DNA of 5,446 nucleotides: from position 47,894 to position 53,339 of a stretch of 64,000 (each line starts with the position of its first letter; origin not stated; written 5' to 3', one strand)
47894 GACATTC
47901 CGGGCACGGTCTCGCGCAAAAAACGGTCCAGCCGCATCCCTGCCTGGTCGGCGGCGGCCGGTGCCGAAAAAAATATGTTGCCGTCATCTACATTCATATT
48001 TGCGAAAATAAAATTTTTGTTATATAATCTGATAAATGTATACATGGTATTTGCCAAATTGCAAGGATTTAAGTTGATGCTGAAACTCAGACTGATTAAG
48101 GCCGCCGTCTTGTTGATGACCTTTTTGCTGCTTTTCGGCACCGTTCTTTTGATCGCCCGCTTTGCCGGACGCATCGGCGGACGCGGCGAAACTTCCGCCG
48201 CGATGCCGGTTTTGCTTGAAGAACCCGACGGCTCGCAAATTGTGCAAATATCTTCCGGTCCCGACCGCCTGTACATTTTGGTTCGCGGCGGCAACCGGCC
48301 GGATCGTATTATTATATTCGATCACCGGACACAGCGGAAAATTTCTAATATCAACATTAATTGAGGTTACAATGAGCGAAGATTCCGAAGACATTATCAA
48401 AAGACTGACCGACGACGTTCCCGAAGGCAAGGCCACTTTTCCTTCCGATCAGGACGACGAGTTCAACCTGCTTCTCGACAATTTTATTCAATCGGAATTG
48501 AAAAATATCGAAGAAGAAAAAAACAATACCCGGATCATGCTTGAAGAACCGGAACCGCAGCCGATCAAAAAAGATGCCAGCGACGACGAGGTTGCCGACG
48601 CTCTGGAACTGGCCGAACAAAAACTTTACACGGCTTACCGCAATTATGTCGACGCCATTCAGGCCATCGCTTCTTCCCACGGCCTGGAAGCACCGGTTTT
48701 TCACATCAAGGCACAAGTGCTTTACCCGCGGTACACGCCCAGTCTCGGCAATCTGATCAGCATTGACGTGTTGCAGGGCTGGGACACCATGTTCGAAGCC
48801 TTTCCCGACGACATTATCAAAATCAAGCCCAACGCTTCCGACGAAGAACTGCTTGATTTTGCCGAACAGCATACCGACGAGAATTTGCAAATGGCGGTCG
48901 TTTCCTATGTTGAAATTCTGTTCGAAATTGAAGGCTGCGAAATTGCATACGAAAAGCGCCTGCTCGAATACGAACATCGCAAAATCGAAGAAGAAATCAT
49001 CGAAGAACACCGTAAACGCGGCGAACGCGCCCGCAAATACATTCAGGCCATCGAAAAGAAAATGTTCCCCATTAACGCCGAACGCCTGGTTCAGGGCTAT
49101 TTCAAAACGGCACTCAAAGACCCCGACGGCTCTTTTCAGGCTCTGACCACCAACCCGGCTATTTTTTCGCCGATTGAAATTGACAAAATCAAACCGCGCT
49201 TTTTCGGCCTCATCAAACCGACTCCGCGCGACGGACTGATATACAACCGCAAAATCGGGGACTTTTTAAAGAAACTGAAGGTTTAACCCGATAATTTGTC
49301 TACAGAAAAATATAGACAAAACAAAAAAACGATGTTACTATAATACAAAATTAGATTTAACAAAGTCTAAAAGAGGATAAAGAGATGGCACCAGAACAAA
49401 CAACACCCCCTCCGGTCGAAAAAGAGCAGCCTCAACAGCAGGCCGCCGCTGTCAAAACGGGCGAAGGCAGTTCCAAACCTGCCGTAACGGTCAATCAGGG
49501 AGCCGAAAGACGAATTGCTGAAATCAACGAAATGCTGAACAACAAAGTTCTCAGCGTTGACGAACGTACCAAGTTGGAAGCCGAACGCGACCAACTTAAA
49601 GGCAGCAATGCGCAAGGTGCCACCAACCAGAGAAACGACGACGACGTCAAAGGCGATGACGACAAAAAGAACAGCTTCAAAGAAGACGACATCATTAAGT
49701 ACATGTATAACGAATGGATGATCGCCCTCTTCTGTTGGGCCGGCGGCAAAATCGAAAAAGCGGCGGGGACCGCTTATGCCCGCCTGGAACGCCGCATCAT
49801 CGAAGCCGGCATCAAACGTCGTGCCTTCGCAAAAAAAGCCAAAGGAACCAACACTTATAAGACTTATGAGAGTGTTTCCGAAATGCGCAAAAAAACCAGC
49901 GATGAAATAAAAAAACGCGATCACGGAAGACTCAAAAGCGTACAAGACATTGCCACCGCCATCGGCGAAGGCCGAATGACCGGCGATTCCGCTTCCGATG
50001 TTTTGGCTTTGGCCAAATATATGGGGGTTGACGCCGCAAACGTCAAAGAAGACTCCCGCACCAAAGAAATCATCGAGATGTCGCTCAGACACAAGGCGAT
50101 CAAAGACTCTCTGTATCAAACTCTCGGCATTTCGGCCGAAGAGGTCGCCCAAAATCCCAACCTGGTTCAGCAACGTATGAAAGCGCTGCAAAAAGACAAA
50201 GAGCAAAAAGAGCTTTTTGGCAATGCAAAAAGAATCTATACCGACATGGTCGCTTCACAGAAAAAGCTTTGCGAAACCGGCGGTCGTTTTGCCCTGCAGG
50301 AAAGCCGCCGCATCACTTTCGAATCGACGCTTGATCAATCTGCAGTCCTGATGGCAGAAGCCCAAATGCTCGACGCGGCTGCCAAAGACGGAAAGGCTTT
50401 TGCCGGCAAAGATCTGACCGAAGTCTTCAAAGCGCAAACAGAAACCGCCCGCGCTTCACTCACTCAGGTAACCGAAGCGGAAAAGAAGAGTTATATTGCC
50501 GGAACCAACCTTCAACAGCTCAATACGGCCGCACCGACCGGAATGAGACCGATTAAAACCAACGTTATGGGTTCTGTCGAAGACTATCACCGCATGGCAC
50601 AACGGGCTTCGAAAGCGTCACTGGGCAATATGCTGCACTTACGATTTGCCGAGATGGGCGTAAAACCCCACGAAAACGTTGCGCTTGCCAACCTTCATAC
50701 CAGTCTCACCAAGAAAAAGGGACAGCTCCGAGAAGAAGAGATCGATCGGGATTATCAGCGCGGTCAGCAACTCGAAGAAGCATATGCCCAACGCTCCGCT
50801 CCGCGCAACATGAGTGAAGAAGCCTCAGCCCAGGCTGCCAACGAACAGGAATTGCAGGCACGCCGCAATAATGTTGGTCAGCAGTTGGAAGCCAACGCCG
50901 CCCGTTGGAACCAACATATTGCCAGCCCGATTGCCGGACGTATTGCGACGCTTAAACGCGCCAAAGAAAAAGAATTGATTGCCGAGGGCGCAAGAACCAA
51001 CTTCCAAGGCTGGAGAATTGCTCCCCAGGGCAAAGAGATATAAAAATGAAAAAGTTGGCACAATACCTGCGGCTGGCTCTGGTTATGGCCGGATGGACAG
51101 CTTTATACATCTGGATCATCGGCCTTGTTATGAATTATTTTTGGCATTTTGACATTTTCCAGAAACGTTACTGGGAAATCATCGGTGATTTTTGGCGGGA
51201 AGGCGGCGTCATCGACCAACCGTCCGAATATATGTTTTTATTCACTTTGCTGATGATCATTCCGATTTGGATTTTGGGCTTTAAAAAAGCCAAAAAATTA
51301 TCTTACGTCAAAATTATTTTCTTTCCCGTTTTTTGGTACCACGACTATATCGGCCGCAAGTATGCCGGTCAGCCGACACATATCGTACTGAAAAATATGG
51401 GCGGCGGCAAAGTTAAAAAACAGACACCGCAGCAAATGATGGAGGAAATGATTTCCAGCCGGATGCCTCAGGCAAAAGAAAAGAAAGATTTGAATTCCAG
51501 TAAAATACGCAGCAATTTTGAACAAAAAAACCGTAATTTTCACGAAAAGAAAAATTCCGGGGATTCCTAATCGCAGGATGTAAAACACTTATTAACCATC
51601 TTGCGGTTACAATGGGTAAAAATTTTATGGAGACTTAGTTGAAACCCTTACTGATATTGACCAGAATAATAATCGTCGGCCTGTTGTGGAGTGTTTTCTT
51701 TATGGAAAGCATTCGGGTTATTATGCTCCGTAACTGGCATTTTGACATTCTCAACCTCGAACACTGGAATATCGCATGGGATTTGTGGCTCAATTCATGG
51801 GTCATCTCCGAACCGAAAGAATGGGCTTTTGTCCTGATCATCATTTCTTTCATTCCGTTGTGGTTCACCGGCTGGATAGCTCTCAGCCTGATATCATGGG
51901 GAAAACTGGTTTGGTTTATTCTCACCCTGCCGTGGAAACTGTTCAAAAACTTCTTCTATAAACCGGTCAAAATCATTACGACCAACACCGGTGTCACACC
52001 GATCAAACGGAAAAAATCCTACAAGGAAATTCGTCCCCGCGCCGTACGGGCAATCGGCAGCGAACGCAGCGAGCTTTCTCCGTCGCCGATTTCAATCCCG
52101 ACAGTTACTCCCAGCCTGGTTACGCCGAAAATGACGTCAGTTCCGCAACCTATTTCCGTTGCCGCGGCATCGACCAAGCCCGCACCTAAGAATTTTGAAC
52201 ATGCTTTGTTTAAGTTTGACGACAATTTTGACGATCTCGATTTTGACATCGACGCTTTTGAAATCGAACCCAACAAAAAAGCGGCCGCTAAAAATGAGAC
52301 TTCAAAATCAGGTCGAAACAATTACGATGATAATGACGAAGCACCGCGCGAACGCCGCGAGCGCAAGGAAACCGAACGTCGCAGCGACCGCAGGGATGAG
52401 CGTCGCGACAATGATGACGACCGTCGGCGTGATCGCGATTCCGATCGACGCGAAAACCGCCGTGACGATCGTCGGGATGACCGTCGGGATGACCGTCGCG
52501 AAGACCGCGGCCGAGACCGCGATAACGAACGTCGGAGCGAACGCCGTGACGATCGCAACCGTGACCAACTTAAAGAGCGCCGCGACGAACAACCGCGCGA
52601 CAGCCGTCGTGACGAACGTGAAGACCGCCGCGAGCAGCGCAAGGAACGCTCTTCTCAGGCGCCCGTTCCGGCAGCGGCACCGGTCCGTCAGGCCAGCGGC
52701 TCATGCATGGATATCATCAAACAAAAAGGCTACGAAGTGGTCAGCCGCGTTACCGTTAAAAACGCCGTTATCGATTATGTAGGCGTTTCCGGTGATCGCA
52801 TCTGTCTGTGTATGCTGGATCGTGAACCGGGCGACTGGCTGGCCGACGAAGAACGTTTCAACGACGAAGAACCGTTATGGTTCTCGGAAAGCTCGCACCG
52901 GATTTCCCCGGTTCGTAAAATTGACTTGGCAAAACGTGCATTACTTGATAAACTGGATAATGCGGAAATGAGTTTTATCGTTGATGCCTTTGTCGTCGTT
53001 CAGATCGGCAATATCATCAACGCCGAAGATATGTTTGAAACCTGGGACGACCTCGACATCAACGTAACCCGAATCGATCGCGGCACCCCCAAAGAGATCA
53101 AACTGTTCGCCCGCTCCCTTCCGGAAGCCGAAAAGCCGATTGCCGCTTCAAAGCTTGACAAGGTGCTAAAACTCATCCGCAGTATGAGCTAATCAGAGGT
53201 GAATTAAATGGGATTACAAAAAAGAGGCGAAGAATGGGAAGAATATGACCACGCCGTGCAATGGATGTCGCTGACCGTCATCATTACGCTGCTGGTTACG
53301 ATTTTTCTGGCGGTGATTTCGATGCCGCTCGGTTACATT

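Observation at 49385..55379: Orphan type IV coupling protein preceded by two paralogous membrane proteins and a coiled-coil protein; no relaxase or T4SS genes within reach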

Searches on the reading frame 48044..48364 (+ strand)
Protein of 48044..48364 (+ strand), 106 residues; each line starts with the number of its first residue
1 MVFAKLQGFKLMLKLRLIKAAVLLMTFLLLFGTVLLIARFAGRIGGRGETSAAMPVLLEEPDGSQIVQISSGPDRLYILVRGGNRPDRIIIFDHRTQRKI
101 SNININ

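Call 28: search_protein_families(library=padloc, proteins=[window:48044-48364:+], max_evalue=0.1)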
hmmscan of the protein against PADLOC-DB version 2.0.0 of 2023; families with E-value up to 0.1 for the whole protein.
window:48044-48364:+ (106 aa): 0 families

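Call 29: search_protein_families(library=phrogs, proteins=[window:48044-48364:+], max_evalue=0.1)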
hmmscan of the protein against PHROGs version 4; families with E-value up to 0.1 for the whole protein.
window:48044-48364:+ (106 aa): 0 families

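Call 71: search_protein_families(library=pfam, proteins=[window:48044-48364:+], max_evalue=0.01)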
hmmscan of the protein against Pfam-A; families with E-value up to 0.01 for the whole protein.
window:48044-48364:+ (106 aa): 1 family
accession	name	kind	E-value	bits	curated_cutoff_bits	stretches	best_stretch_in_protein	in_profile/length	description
PF20082.4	DUF6476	-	2.2e-08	34.4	24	1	13-105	4-90/91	Family of unknown function (DUF6476)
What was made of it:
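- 48044..48364 (+): Small single-pass membrane protein (DUF6476). It is the first same-strand gene after the divergent rluD. Whether it belongs to the module is uncertain. Pfam DUF6476, E 2.2e-8 (call 71).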

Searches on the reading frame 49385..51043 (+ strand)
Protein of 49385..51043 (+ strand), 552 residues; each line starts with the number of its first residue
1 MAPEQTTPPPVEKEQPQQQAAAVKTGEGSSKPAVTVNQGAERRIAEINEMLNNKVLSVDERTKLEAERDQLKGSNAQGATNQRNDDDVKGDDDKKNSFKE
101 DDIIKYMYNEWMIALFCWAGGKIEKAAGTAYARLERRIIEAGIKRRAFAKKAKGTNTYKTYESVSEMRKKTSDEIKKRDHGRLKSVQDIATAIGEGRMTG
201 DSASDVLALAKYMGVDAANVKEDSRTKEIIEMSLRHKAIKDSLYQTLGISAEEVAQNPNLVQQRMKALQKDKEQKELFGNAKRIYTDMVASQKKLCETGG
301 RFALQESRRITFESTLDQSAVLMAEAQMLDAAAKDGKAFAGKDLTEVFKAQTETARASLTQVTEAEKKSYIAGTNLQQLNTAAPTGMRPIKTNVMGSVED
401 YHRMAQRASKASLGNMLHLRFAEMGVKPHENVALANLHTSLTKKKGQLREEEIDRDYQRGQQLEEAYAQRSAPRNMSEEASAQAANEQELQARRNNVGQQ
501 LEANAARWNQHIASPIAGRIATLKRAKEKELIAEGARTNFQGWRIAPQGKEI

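Call 3: search_protein_families(library=pfam, proteins=[window:49385-51043:+], max_evalue=0.1)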
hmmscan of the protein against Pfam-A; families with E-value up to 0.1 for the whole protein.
window:49385-51043:+ (552 aa): 2 families
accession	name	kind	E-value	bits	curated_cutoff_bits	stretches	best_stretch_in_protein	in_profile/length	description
PF13958.12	ToxN_toxin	-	0.031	14.9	25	1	239-295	87-142/159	Toxin ToxN, type III toxin-antitoxin system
PF05842.16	Euplotes_phero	-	0.075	14.1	25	0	63-118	38-90/134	Euplotes octocarinatus mating pheromone protein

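Call 4: search_protein_families(library=ncbifam, proteins=[window:49385-51043:+], max_evalue=0.1)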
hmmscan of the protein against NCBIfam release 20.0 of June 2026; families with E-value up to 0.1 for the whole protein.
window:49385-51043:+ (552 aa): 0 families

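Call 28: search_protein_families(library=padloc, proteins=[window:49385-51043:+], max_evalue=0.1)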
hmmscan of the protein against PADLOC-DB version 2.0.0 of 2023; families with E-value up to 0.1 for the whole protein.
window:49385-51043:+ (552 aa): 0 families

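Call 29: search_protein_families(library=phrogs, proteins=[window:49385-51043:+], max_evalue=0.1)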
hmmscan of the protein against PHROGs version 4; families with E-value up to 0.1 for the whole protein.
window:49385-51043:+ (552 aa): 1 family
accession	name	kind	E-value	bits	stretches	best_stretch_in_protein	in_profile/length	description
phrog_15381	-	unknown function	0.045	14.8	0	195-264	78-143/154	-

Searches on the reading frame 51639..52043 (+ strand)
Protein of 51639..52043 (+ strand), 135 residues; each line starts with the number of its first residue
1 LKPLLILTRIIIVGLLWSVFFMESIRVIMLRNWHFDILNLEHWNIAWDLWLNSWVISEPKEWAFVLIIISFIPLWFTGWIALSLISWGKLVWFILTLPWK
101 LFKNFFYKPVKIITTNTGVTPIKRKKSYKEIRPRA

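Call 116: search_solved_structures(query=A7, max_evalue=10)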
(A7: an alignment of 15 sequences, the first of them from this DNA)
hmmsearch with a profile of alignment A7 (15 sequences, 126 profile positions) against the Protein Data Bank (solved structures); distinct sequences matched with E-value up to 10: 0.

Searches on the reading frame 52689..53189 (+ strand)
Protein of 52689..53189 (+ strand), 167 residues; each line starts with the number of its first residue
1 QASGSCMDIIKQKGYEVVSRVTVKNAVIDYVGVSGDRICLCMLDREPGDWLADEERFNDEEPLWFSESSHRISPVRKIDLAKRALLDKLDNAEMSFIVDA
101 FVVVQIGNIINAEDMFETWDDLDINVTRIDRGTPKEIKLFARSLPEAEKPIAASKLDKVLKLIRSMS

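Call 40: predict_structure(alignment_id=A2)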
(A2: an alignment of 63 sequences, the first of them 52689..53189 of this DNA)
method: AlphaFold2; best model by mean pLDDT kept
length: 167 residues; sequences in the alignment: 63
mean_pLDDT: 92.2   pTM: 0.88
mean pLDDT of the five models: 92.2, 90.4, 90.0, 84.6, 83.9
residues with pLDDT >= 90: 141; 70-90: 18; 50-70: 5; < 50: 3
segments of 3 or more residues with pLDDT < 50: 1-3
pLDDT, mean of each block of 10 residues (from residue 1): 75 96 94 97 95 77 90 95 97 97 95 93 95 90 94 95 93
secondary structure, 60 per line:
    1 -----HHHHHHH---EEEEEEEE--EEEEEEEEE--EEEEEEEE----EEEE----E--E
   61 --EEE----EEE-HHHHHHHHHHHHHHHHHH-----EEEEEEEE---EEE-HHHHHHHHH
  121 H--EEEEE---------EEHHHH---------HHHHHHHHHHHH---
elements in order: H6-12 E16-23 E26-34 E37-44 E49-52 E63-65 E70-72 H74-91 E97-104 E108-110 H112-121 E124-128 H140-143 H153-164
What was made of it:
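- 51639..53192 (+): p517: a membrane-tethered nuclease-like protein.
- TM hairpin: residues 4-82, nt 51648-51884.
- Conserved acidic/aromatic motif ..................: nt 52209-52262.
- RD/RE-rich linker: nt ~52347-52652.
- C-terminal PD-(D/E)xK (NERD-like) domain: nt 52689-53189. AF2 of the C-terminal domain: pLDDT 92.2, pTM 0.88 (call 40).
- On PD-(D/E)xK nuclease superfamily / NERD: AF2 pLDDT 92.2 (call 40).
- Checked: The C-terminal globular domain is confirmed by a confident model (call 40).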

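Call 51: search_dna_similar(query=window:52689-53189:+, collection=plasmids, mode=protein, max_evalue=10, max_rows=15)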
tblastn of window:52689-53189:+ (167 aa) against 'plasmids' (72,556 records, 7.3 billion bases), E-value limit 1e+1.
Records with a match: 1; places in all: 1; records where one place covers at least 80% of the query: 0.
Best place of each record, by identity: <60% 1.
By first word of the organism name: Haloterrigena 1.
By predicted mobility (MOB-suite, as given by PLSDB): non-mobilizable 1.
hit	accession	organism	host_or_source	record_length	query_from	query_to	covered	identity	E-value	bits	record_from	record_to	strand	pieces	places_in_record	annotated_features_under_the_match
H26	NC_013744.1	Haloterrigena turkmenica DSM 5511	-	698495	7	76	42%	34.7%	9e+0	34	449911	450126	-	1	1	ABC transporter substrate-binding protein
